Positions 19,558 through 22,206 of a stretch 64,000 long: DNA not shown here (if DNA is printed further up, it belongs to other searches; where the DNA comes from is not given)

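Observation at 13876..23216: Complete alternative complex III with heme-expanded ActA (6 hemes) and ActE (7 hemes)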

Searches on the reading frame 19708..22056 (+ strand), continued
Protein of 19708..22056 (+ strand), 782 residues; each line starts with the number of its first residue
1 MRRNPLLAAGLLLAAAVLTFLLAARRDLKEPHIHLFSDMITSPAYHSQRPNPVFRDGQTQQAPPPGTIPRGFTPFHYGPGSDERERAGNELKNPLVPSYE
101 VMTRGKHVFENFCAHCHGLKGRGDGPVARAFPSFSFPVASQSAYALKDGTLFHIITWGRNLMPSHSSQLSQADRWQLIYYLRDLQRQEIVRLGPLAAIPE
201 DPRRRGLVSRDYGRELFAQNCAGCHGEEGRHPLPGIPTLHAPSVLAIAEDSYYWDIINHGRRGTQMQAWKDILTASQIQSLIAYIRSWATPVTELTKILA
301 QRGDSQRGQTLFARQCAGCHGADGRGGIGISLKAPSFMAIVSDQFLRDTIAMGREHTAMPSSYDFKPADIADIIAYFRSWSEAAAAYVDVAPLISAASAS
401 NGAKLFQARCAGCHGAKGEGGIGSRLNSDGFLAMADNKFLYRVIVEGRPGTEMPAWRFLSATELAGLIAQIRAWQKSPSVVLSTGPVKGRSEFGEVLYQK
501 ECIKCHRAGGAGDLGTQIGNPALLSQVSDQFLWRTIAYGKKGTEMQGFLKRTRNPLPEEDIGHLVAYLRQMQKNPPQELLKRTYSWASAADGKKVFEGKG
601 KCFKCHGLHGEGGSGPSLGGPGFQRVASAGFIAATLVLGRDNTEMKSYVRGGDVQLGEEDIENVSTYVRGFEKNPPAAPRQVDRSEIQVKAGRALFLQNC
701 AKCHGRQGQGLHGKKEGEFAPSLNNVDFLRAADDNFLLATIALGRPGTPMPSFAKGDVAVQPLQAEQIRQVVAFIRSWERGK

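Call 52: find_encoding_contigs(protein=P0040, flank=10000, max_places=1)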
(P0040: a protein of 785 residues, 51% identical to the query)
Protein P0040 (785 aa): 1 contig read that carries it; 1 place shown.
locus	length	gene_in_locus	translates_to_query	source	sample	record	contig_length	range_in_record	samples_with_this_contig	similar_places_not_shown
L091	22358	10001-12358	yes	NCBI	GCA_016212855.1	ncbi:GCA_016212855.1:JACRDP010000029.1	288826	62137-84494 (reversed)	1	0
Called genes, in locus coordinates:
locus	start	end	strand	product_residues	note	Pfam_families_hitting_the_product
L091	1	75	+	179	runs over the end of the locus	PF13187:Fer4_9 (faint), PF00037:Fer4 (faint), PF12797:Fer4_2 (faint), PF12837:Fer4_6 (faint), PF13183:Fer4_8 (faint), PF13237:Fer4_10 (faint), PF12838:Fer4_7, PF14697:Fer4_21 (weak), +1 more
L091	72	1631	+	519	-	PF12801:Fer4_5, PF00037:Fer4 (faint), PF12838:Fer4_7 (faint)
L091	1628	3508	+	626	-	PF04945:YHS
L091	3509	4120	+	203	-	PF14697:Fer4_21 (faint), PF12797:Fer4_2 (faint), PF13187:Fer4_9 (weak), PF13237:Fer4_10 (weak), PF12838:Fer4_7 (weak), PF13187:Fer4_9 (weak), PF00037:Fer4, PF12837:Fer4_6 (weak), +1 more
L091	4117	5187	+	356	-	PF02085:Cytochrom_CIII (faint), PF14537:Cytochrom_c3_2 (faint), PF00034:Cytochrom_C, PF14522:Cytochrome_C7 (weak)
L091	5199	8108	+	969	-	PF13183:Fer4_8 (faint), PF13237:Fer4_10 (faint), PF04879:Molybdop_Fe4S4, PF12838:Fer4_7 (weak), PF13247:Fer4_11 (weak)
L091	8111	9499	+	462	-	PF03916:NrfD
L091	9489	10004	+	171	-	PF11821:ActD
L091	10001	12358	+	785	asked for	PF13442:Cytochrome_CBB3, PF00034:Cytochrom_C (weak), PF13442:Cytochrome_CBB3, PF00034:Cytochrom_C (weak), PF13442:Cytochrome_CBB3, PF00034:Cytochrom_C (weak), PF00034:Cytochrom_C, PF13442:Cytochrome_CBB3, +3 more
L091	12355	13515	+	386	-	-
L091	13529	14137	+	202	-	PF01814:Hemerythrin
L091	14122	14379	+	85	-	PF07578:LAB_N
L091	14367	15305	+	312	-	PF04055:Radical_SAM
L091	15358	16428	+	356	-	PF13188:PAS_8 (weak), PF00512:HisKA (weak), PF02518:HATPase_c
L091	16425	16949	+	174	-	PF01814:Hemerythrin (faint)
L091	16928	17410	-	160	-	PF00571:CBS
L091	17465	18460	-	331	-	PF01180:DHO_dh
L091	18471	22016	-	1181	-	PF01855:POR_N, PF17147:PFOR_II, PF01558:POR, PF10371:EKR, PF12837:Fer4_6 (weak), PF12838:Fer4_7, PF13484:Fer4_16, PF02775:TPP_enzyme_C, +5 more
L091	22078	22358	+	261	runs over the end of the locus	PF14256:YwiC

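Call 53: search_protein_families(library=ncbifam, proteins=[L007:10827-13559:+, L007:13591-14193:+, L007:14200-14919:+, L007:14916-16439:+, L007:16427-18415:+, L004:3568-4173:+, L004:1820-3568:+], max_evalue=0.001)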
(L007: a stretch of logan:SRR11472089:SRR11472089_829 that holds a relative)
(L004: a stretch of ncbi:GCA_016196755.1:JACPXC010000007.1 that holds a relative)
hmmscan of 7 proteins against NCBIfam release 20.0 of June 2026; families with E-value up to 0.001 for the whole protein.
L007:10827-13559:+ (910 aa): 23 families
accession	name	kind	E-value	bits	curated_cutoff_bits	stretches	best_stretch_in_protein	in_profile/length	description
NF010055.0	PRK13532.1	equivalog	5.6e-96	322.6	904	2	9-578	2-566/830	nitrate reductase catalytic subunit NapA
TIGR01591.1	Fdh-alpha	equivalog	7.8e-94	315.1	666.25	2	57-598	2-485/672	formate dehydrogenase subunit alpha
TIGR01706.1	NAPA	equivalog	2.8e-88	297.2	930.55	2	10-574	2-562/830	periplasmic nitrate reductase subunit alpha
NF041323.1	Nitr_red_NasA_Halo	equivalog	1.5e-78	265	1000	1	61-702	3-554/673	assimilatory nitrate reductase NasA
NF047855.1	AssmNtatRedNasC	equivalog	5.1e-65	220.1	1100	2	53-711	20-591/708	assimilatory nitrate reductase catalytic subunit NasC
NF041513.1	formate_DH_Act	exception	3.8e-36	124.3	1400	2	27-272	23-256/1067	formate dehydrogenase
TIGR01553.1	formate-DH-alph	equivalog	7.3e-33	113.4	814.2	2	11-294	3-288/1009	formate dehydrogenase-N subunit alpha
TIGR02693.1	arsenite_ox_L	equivalog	1.1e-32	113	359.05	2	69-421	69-419/806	arsenate reductase (azurin) large subunit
TIGR02166.1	dmsA_ynfE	subfamily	3.3e-26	91.6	777.7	1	11-588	2-558/794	DMSO/selenate family reductase complex A subunit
TIGR01701.1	Fdhalpha-like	subfamily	5.8e-24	84.3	582.15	1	134-432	110-402/744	FdhF/YdeP family oxidoreductase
TIGR00509.1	bisC_fam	subfamily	2.3e-17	62.5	1017.55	1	69-576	9-503/772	molybdopterin guanine dinucleotide-containing S/N-oxide reductase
NF012032.0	PRK15488.1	equivalog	3.1e-17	61.9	694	1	9-598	2-536/759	thiosulfate reductase PhsA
NF005895.0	PRK07860.1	equivalog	2.8e-13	48.8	802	2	55-258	238-420/811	NADH-quinone oxidoreductase subunit G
NF011566.1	PRK14990.1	exception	8.3e-13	47.2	1600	1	11-430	15-432/814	dimethylsulfoxide reductase subunit A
TIGR01973.1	NuoG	equivalog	1.1e-12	47.6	470.05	1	55-268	216-404/606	NADH-quinone oxidoreductase subunit NuoG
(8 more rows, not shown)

L007:13591-14193:+ (200 aa): 27 families (the best 25 are shown)
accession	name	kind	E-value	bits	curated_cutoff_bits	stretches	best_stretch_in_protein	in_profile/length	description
NF007012.0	PRK09476.1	equivalog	3.4e-39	134.5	269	1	2-196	10-205/254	ferredoxin-type protein NapG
TIGR00397.1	mauM_napG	subfamily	8.2e-30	103.9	178.85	1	15-197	18-197/213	MauM/NapG family ferredoxin-type protein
TIGR00402.1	napF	equivalog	1.3e-14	54.4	102.2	1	37-188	21-144/149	ferredoxin-type protein NapF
TIGR01971.1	NuoI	subfamily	3.4e-08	33.1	113.05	0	50-70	80-100/121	NADH-quinone oxidoreductase, chain I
NF058577.1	FdxA_fam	equivalog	1.5e-06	28.3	65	1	147-187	11-48/52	4Fe-4S ferredoxin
NF042909.1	FMH_DH_FwdF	exception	3.9e-06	26.2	375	1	52-157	100-192/336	tungsten-dependent formylmethanofuran dehydrogenase subunit FwdF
NF009053.0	PRK12387.1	subfamily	2.3e-05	24.2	204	0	16-69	40-91/180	formate hydrogenlyase complex iron-sulfur subunit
NF033719.1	ind_deCO2_activ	equivalog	2.5e-05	23.7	425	1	51-128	50-120/302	indoleacetate decarboxylase activase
NF006076.0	PRK08222.1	equivalog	3.2e-05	23.8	270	0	26-70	49-92/181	hydrogenase 4 subunit H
TIGR02494.1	PFLE_PFLC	subfamily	5.1e-05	22.7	174.35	0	51-128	48-113/293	glycyl-radical enzyme activating protein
NF043069.1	T4HPD_activ_SAM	equivalog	7.7e-05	22.2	425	0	51-122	51-105/299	trans-4-hydroxy-L-proline dehydratase activase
NF038196.1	ferrodoxin_EFR1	subfamily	8e-05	22.8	75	1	48-70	209-231/242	EFR1 family ferrodoxin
TIGR04395.1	cutC_activ_rSAM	equivalog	8.4e-05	22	360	0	147-194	58-105/309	choline TMA-lyase-activating enzyme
TIGR02179.1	PorD_KorD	subfamily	0.00014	21.9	60.05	0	51-118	25-76/78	2-oxoacid:acceptor oxidoreductase, delta subunit, pyruvate/2-ketoisovalerate family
NF041836.1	rnfB_Methano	equivalog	0.0002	20.9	445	0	142-188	140-184/265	Rnf electron transport complex subunit RnfB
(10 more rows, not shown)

L007:14200-14919:+ (239 aa): 29 families (the best 25 are shown)
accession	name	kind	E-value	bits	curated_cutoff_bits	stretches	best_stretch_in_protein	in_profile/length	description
NF007012.0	PRK09476.1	equivalog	8.7e-25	87.3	269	2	49-147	44-144/254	ferredoxin-type protein NapG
TIGR00397.1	mauM_napG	subfamily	3.6e-22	79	178.85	2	46-147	35-138/213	MauM/NapG family ferredoxin-type protein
TIGR00402.1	napF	equivalog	9.7e-19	67.8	102.2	1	50-187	21-146/149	ferredoxin-type protein NapF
NF005504.0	PRK07118.1-3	equivalog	2.4e-10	40.2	437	1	55-123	210-269/293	Fe-S cluster domain-containing protein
NF006183.0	PRK08318.1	equivalog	1.5e-07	30.5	335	1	176-220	346-391/422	NAD-dependent dihydropyrimidine dehydrogenase subunit PreA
NF042909.1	FMH_DH_FwdF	exception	1.6e-07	30.8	375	1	65-144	226-298/336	tungsten-dependent formylmethanofuran dehydrogenase subunit FwdF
TIGR01971.1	NuoI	subfamily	2.6e-07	30.3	113.05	1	65-131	43-110/121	NADH-quinone oxidoreductase, chain I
NF045874.1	Vhu_polyferre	exception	3.3e-07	29.4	600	0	100-122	28-50/381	F420-non-reducing hydrogenase associated-polyferredoxin VhuB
NF038196.1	ferrodoxin_EFR1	subfamily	4.7e-07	30.1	75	0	65-118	185-228/242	EFR1 family ferrodoxin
NF005506.0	PRK07118.1-5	equivalog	5.9e-07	29.2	388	1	55-128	207-271/279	Fe-S cluster domain-containing protein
NF058577.1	FdxA_fam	equivalog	9.5e-07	28.9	65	1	177-220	12-50/52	4Fe-4S ferredoxin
NF007013.0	PRK09477.1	equivalog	2.3e-06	26.9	234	0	101-120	223-243/286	quinol dehydrogenase ferredoxin subunit NapH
TIGR02700.1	flavo_MJ0208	hypoth_equivalog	3e-06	26.7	251.35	0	66-136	150-213/234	dihydromethanopterin reductase (acceptor)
NF043069.1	T4HPD_activ_SAM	equivalog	4.6e-06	26.2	425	0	65-118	52-96/299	trans-4-hydroxy-L-proline dehydratase activase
TIGR02179.1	PorD_KorD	subfamily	5.4e-06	26.4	60.05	1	173-220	26-69/78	2-oxoacid:acceptor oxidoreductase, delta subunit, pyruvate/2-ketoisovalerate family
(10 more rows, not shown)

L007:14916-16439:+ (507 aa): 10 families
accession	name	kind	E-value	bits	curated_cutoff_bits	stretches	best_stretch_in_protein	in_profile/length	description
NF007013.0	PRK09477.1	equivalog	1.5e-39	135.8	234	1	30-309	42-283/286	quinol dehydrogenase ferredoxin subunit NapH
TIGR02163.1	napH_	subfamily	2.8e-39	135.2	213.05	1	82-303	31-254/255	NapH/MauN family ferredoxin-type protein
NF043039.1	HgcAB_like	equivalog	2.4e-09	37.3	285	1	110-301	162-350/350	HgcAB-like fusion protein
NF040864.1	HgcB_ferredoxin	equivalog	1.9e-07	30.8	99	1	253-306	9-67/93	mercury methylation ferredoxin HgcB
NF038196.1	ferrodoxin_EFR1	subfamily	1e-05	25.7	75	1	258-305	184-234/242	EFR1 family ferrodoxin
NF046105.1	TransRegNosR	equivalog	2.9e-05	22.6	1000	1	111-292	479-659/680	transcriptional regulator NosR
NF045874.1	Vhu_polyferre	exception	3.5e-05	22.7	600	1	232-315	38-118/381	F420-non-reducing hydrogenase associated-polyferredoxin VhuB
TIGR03287.1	methan_mark_16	hypoth_equivalog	0.0001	20.9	363.95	1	250-301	294-348/391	methanogenesis marker 16 metalloprotein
NF040770.1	hetero_SS_HdrA2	exception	0.00012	20.3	1100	1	254-309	573-632/777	CoB-CoM heterodisulfide reductase HdrA2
TIGR02179.1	PorD_KorD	subfamily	0.00082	19.4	60.05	1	249-301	16-73/78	2-oxoacid:acceptor oxidoreductase, delta subunit, pyruvate/2-ketoisovalerate family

L007:16427-18415:+ (662 aa): 4 families
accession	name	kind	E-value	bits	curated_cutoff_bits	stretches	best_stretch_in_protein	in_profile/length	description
TIGR02163.1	napH_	subfamily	2.1e-09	37.3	213.05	1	259-436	72-253/255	NapH/MauN family ferredoxin-type protein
NF007013.0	PRK09477.1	equivalog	1.5e-06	27.5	234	1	258-439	94-279/286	quinol dehydrogenase ferredoxin subunit NapH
NF041384.1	YHS_seleno_dom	subfamily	9.9e-06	25.8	70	0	50-84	20-54/113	YHS domain-containing (seleno)protein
NF007658.0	PRK10330.1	equivalog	0.00036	20.1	260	1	383-441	55-111/181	electron transport protein HydN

L004:3568-4173:+ (201 aa): 32 families (the best 25 are shown)
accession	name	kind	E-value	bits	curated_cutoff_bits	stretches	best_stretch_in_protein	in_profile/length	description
NF007012.0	PRK09476.1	equivalog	3.2e-29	101.8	269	1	7-196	11-202/254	ferredoxin-type protein NapG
TIGR00397.1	mauM_napG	subfamily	1.2e-24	87.1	178.85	1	43-190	32-187/213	MauM/NapG family ferredoxin-type protein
TIGR00402.1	napF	equivalog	1.4e-14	54.3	102.2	1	51-195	22-148/149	ferredoxin-type protein NapF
NF040864.1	HgcB_ferredoxin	equivalog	1.3e-07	31.4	99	1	137-199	5-65/93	mercury methylation ferredoxin HgcB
NF045874.1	Vhu_polyferre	exception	2.6e-07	29.7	600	1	59-199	25-149/381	F420-non-reducing hydrogenase associated-polyferredoxin VhuB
TIGR02179.1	PorD_KorD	subfamily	5.8e-07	29.5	60.05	1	127-198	6-75/78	2-oxoacid:acceptor oxidoreductase, delta subunit, pyruvate/2-ketoisovalerate family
NF005506.0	PRK07118.1-5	equivalog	8.4e-07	28.7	388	1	103-194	170-261/279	Fe-S cluster domain-containing protein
NF007204.0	PRK09625.1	equivalog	9e-07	29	125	1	150-197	63-108/133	pyruvate flavodoxin oxidoreductase subunit delta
NF007013.0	PRK09477.1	equivalog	1.3e-06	27.7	234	1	135-198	215-277/286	quinol dehydrogenase ferredoxin subunit NapH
NF009410.0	PRK12771.1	subfamily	4.5e-06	25.5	516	1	136-198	501-563/566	NAD(P)-binding protein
TIGR02163.1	napH_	subfamily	9.8e-06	25.3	213.05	1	145-198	200-254/255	NapH/MauN family ferredoxin-type protein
NF040684.1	PorD_Arch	equivalog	1.8e-05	24.7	120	1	122-197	8-81/85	pyruvate synthase subunit PorD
NF005503.0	PRK07118.1-2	equivalog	2.3e-05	23.8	252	1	153-198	145-187/292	RnfABCDGE type electron transport complex subunit B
TIGR02912.1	sulfite_red_C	equivalog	4.4e-05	22.6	324.1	1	126-196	149-219/314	sulfite reductase subunit C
TIGR02700.1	flavo_MJ0208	hypoth_equivalog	4.5e-05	22.8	251.35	1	139-195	138-194/234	dihydromethanopterin reductase (acceptor)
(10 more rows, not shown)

L004:1820-3568:+ (582 aa): 1 family
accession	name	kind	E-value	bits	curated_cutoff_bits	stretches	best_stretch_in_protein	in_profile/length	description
TIGR02163.1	napH_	subfamily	8.9e-06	25.4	213.05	1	273-362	164-253/255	NapH/MauN family ferredoxin-type protein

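Call 67: predict_structure(alignment_id=A3)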
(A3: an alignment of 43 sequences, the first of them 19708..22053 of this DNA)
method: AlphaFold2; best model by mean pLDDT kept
length: 782 residues; sequences in the alignment: 43
mean_pLDDT: 84.7   pTM: 0.71
mean pLDDT of the five models: 84.7, 84.3, 81.2, 81.1, 80.7
residues with pLDDT >= 90: 381; 70-90: 305; 50-70: 48; < 50: 48
segments of 3 or more residues with pLDDT < 50: 26-50, 52-55, 60-62, 65-68, 70-72
pLDDT, mean of each block of 10 residues (from residue 1): 60 83 54 41 37 49 49 67 89 91 94 86 77 73 87 86 76 93 88 59 78 88 87 86 88 93 84 88 90 78 92 89 87 92 92 84 84 94 94 94 93 92 91 94 94 92 97 94 90 97 91 88 93 94 89 92 97 86 82 95 92 88 89 92 87 84 93 88 93 95 88 63 90 92 82 73 89 92 55
secondary structure, 60 per line:
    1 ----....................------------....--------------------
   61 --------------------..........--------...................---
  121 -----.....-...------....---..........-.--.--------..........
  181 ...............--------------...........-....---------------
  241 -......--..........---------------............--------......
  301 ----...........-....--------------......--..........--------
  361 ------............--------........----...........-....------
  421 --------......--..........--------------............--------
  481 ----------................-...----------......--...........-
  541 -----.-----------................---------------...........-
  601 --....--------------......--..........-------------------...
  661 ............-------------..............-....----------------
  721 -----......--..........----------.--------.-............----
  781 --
elements in order (helices of 4 or more, strands of 3 or more residues): H5-24 H37-40 H81-90 H99-117 H126-130 H141-144 H148-157 H171-195 H210-220 H222-225 H242-247 H250-259 H275-286 H295-300 H305-315 H317-320 H335-340 H343-352 H367-378 H387-394 H399-409 H411-414 H429-434 H437-446 H461-472 H491-506 H521-526 H529-538 H558-573 H589-599 H603-606 H621-626 H629-638 H658-672 H686-699 H701-704 H726-731 H734-743 H765-776
